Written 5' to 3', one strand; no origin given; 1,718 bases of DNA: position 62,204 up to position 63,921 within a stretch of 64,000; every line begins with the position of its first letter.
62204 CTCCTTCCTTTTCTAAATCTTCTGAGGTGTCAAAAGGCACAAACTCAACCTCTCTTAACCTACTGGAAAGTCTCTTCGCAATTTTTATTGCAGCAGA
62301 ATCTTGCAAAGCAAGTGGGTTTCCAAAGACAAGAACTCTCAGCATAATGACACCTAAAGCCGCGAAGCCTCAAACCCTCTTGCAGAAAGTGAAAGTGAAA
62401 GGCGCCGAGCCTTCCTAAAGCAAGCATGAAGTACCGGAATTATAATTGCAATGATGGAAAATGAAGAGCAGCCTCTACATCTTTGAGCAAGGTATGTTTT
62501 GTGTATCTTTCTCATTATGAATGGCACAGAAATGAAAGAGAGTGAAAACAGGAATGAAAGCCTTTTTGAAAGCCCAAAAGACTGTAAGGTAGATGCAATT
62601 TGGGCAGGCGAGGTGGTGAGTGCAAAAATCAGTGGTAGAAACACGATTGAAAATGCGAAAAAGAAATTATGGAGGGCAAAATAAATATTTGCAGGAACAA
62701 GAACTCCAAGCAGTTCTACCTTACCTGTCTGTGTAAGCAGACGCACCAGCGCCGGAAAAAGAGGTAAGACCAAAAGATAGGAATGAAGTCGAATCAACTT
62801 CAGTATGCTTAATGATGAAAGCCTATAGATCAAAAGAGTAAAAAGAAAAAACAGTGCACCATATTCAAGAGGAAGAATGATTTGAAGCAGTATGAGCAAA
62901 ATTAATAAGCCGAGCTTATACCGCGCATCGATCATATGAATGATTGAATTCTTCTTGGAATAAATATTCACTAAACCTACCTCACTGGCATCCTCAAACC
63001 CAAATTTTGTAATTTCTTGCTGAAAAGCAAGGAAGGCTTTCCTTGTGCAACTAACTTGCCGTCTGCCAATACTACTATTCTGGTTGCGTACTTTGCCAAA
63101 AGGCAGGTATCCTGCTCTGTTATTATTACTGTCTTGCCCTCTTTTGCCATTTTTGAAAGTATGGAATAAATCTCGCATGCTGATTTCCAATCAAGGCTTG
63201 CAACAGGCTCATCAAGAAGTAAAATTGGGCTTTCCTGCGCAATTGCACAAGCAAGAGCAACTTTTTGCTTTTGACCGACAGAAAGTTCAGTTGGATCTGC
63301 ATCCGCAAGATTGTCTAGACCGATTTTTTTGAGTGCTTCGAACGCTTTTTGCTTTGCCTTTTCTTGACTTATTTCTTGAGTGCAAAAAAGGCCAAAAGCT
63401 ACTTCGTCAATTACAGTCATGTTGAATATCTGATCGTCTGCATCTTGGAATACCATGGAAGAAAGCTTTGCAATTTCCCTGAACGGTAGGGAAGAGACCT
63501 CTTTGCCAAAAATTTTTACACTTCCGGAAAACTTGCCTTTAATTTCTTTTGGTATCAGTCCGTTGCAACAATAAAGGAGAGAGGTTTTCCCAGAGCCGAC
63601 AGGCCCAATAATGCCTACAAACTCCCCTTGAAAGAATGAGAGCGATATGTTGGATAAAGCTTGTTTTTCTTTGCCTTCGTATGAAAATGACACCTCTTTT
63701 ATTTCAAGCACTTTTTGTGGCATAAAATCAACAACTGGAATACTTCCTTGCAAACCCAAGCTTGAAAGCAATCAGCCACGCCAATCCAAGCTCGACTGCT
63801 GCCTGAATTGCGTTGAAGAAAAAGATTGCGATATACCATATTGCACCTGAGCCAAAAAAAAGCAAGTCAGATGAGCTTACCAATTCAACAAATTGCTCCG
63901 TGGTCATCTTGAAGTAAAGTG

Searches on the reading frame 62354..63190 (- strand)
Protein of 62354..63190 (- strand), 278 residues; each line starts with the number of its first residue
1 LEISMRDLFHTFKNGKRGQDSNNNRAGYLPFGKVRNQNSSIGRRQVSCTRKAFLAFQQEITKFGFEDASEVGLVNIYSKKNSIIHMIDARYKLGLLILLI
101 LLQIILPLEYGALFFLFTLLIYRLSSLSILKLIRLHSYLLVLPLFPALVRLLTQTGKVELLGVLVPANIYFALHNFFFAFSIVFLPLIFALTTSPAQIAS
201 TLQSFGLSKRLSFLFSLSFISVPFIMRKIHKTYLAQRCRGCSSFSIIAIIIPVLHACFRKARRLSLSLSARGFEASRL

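Call 22: search_protein_families(library=pfam, proteins=[window:62354-63190:-])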
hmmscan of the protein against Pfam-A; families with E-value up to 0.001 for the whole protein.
window:62354-63190:- (278 aa): 1 family
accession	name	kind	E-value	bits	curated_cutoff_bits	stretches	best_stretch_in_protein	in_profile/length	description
PF02361.21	CbiQ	-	2.1e-13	50.8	25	1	81-275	2-210/216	Cobalt transport protein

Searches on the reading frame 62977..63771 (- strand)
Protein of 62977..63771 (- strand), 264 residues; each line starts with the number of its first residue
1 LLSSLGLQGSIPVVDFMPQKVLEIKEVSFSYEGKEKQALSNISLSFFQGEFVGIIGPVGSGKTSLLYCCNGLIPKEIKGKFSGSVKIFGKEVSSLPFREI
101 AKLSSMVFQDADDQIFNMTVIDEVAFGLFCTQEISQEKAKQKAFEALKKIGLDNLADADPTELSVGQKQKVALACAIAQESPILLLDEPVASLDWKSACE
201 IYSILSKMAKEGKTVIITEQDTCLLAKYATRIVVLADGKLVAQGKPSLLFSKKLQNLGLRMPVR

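Call 23: search_protein_families(library=pfam, proteins=[window:62977-63771:-])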
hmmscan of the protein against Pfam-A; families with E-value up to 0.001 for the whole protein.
window:62977-63771:- (264 aa): 4 families
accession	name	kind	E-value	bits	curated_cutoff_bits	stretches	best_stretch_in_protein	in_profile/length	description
PF00005.33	ABC_tran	-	4.6e-26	92.5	25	1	39-191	1-137/137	ABC transporter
PF13304.12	AAA_21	-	2.5e-08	34.8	27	0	158-218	233-296/304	AAA domain, putative AbiEii toxin, Type IV TA system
PF02463.25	SMC_N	-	6.7e-07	29.4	40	1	46-224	21-202/220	RecF/RecN/SMC N terminal domain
PF19993.5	DO-GTPase2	-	0.00087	19.5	27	0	51-76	2-27/226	Double-GTPase 2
